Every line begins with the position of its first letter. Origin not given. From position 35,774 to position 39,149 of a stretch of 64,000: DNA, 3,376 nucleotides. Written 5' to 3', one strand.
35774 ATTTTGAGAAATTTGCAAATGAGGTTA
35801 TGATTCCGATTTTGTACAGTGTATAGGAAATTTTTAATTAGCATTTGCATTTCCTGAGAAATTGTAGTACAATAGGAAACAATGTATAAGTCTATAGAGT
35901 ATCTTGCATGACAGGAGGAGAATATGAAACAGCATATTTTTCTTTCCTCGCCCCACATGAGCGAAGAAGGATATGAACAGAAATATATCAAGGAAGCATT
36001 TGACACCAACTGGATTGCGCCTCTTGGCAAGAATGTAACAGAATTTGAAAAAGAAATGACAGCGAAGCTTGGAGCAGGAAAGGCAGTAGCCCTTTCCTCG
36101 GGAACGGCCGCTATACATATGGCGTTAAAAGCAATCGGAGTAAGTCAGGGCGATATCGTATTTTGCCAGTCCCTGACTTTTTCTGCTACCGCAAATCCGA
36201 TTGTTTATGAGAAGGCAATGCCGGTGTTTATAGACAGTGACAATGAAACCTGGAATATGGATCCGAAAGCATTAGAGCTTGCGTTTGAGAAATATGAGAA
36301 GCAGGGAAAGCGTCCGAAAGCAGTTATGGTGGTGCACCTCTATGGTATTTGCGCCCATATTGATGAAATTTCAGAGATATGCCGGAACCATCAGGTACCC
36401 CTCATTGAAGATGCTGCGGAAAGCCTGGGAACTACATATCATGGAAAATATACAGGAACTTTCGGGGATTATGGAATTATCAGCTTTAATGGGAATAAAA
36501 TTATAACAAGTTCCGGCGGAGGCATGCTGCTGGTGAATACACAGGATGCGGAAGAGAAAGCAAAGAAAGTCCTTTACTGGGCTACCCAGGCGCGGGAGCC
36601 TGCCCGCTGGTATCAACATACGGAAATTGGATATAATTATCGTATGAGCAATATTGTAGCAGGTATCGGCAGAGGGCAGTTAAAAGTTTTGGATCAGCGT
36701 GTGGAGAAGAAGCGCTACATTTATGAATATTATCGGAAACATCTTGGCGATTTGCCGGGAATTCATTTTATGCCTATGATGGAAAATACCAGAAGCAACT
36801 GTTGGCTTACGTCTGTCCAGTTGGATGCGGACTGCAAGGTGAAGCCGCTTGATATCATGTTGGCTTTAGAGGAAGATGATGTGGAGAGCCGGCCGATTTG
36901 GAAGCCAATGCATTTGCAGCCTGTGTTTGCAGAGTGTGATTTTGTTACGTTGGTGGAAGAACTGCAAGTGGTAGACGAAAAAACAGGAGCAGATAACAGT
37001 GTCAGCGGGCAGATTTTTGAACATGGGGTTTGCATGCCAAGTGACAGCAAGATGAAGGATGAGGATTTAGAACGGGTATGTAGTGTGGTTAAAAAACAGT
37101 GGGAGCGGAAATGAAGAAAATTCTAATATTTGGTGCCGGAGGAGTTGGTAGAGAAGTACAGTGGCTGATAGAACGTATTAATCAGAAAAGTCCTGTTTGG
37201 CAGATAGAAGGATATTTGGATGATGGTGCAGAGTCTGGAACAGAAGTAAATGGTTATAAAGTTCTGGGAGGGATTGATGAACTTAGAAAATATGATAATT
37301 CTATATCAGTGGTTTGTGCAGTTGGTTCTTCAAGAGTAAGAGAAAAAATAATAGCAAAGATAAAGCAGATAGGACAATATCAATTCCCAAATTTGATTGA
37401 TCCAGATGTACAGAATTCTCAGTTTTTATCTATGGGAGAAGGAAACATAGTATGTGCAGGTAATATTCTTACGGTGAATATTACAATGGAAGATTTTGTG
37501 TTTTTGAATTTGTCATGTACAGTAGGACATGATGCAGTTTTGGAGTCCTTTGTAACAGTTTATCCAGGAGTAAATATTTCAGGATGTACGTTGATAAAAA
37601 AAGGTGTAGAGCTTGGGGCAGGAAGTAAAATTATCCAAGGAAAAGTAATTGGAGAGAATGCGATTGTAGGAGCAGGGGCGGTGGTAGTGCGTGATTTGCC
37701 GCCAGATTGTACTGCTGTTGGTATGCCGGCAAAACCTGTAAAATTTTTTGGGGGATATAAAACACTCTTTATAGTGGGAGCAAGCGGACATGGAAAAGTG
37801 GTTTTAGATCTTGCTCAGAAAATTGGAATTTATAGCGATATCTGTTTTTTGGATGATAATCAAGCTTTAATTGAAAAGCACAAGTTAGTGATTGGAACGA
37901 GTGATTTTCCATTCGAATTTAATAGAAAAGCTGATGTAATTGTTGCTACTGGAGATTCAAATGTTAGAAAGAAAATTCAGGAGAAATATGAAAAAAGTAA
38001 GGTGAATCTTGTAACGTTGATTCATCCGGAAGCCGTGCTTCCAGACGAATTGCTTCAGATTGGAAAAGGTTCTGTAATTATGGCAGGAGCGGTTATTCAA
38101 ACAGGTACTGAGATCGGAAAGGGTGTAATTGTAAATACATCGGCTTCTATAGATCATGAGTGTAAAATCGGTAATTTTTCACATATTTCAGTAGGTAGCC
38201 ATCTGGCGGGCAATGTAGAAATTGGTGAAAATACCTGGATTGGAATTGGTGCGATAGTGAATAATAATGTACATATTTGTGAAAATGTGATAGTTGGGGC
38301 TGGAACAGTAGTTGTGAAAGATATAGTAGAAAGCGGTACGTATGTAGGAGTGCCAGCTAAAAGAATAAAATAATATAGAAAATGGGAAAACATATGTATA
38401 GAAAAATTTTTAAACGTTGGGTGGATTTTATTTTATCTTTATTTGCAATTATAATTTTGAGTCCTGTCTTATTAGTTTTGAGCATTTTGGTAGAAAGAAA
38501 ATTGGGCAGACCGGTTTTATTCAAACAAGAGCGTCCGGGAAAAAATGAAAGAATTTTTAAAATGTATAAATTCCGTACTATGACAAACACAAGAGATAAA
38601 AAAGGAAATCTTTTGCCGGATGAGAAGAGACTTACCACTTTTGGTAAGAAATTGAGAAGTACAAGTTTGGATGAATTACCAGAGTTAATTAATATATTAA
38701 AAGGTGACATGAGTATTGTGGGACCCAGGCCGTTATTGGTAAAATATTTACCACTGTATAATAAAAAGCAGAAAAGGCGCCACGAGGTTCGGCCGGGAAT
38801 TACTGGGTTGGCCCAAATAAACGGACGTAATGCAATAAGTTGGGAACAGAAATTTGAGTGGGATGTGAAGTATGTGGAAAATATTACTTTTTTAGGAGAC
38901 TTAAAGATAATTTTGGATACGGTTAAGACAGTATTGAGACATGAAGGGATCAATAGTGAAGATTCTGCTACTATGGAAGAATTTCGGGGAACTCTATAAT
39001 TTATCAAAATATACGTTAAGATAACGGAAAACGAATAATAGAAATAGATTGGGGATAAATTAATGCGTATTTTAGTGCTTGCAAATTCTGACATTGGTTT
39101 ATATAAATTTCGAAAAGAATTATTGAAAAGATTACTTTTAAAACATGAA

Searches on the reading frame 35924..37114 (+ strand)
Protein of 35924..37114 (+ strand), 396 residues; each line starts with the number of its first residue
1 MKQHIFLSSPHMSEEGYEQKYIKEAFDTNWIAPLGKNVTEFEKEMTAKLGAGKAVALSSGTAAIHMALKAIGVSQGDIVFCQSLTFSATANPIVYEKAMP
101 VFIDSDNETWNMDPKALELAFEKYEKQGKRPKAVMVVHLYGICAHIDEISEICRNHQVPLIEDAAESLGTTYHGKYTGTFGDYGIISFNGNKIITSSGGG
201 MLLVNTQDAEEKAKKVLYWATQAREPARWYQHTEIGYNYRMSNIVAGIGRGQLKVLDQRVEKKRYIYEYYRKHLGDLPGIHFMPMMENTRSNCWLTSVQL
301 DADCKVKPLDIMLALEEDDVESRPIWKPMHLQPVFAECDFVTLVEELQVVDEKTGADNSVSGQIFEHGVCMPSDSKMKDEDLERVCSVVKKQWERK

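Call 102: search_protein_families(library=pfam, proteins=[window:35924-37114:+], max_evalue=0.00001)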
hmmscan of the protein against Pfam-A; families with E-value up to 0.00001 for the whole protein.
window:35924-37114:+ (396 aa): 3 families
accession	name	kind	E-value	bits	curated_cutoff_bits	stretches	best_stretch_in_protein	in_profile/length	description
PF01041.23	DegT_DnrJ_EryC1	-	1.8e-91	307.5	19.8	1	17-389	6-359/360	DegT/DnrJ/EryC1/StrS aminotransferase family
PF00155.27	Aminotran_1_2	-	9.8e-07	28.7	19.7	1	39-163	45-185/361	Aminotransferase class I and II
PF01212.27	Beta_elim_lyase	-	5.1e-06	26.4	27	1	36-165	32-170/288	Beta-eliminating lyase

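Call 116: find_related_loci(query=window:35924-37114:+, collection=metagenome_contigs, flank=6000)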
Query window:35924-37114:+ (396 aa) in metagenome_contigs; peptide patterns used: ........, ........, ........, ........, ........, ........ (x = any residue, [..] = any of these).
126 stretches matched a pattern; 55 encode a relative of the query (tblastn E <= 1e-3); 55 distinct loci.
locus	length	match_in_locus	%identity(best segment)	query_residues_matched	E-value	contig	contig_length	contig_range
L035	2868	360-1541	91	1-394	0e+0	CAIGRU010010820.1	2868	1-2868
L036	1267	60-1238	88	1-393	0e+0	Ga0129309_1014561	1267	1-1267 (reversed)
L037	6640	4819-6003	89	1-395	0e+0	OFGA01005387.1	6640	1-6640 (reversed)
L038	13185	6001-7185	89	1-395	0e+0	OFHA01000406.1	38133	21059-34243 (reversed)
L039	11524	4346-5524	89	1-393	0e+0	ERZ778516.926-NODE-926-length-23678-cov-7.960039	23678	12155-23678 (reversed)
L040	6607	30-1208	84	1-393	0e+0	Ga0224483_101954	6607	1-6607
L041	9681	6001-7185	88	1-395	0e+0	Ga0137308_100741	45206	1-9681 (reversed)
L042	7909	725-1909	81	1-395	0e+0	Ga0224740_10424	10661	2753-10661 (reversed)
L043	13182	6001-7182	79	2-395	0e+0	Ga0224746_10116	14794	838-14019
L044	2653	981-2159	78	1-393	0e+0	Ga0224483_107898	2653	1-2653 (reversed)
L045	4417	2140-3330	77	1-393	0e+0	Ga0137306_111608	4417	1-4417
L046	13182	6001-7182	75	1-394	0e+0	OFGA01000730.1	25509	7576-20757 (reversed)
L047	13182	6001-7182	79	2-395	0e+0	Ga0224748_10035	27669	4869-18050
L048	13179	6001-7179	90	1-393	0e+0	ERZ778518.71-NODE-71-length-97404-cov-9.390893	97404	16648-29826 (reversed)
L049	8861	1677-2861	90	1-395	0e+0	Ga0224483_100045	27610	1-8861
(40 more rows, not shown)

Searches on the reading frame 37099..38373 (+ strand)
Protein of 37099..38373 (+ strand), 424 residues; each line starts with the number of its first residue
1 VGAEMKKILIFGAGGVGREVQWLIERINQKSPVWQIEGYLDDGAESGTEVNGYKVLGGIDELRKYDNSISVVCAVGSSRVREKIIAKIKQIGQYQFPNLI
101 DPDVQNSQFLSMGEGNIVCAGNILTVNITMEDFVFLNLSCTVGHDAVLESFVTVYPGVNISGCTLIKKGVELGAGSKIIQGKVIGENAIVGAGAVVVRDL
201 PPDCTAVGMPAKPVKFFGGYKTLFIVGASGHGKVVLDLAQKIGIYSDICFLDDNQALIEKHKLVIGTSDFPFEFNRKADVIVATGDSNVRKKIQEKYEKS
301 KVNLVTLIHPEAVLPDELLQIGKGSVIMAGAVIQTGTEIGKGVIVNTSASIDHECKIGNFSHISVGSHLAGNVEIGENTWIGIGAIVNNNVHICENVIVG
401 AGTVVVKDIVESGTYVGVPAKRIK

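Call 102: search_protein_families(library=pfam, proteins=[window:37099-38373:+], max_evalue=0.00001)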
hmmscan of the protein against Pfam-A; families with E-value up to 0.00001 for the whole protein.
window:37099-38373:+ (424 aa): 3 families
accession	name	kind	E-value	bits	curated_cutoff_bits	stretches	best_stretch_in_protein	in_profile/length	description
PF17836.7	PglD_N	-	6e-32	110.5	23.4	2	223-296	2-77/78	PglD N-terminal domain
PF00132.30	Hexapep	-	7e-20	70.3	27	1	372-405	1-34/36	Bacterial transferase hexapeptide (six repeats)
PF25084.1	LbH_EIF2B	-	3.4e-10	40.3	54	1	319-410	10-98/105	EIF2B subunit epsilon LbH domain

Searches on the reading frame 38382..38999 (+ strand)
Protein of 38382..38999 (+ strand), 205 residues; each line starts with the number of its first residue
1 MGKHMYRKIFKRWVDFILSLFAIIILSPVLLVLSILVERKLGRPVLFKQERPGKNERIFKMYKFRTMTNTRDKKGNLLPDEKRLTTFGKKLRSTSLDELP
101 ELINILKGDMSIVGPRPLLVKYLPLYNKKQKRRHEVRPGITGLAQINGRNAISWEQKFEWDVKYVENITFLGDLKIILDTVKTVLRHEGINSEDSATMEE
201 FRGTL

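Call 102: search_protein_families(library=pfam, proteins=[window:38382-38999:+], max_evalue=0.00001)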
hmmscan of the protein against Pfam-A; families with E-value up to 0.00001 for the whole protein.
window:38382-38999:+ (205 aa): 1 family
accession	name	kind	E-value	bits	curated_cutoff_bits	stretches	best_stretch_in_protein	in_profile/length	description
PF02397.22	Bac_transf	-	2.1e-64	216.8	27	1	11-185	1-178/179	Bacterial sugar transferase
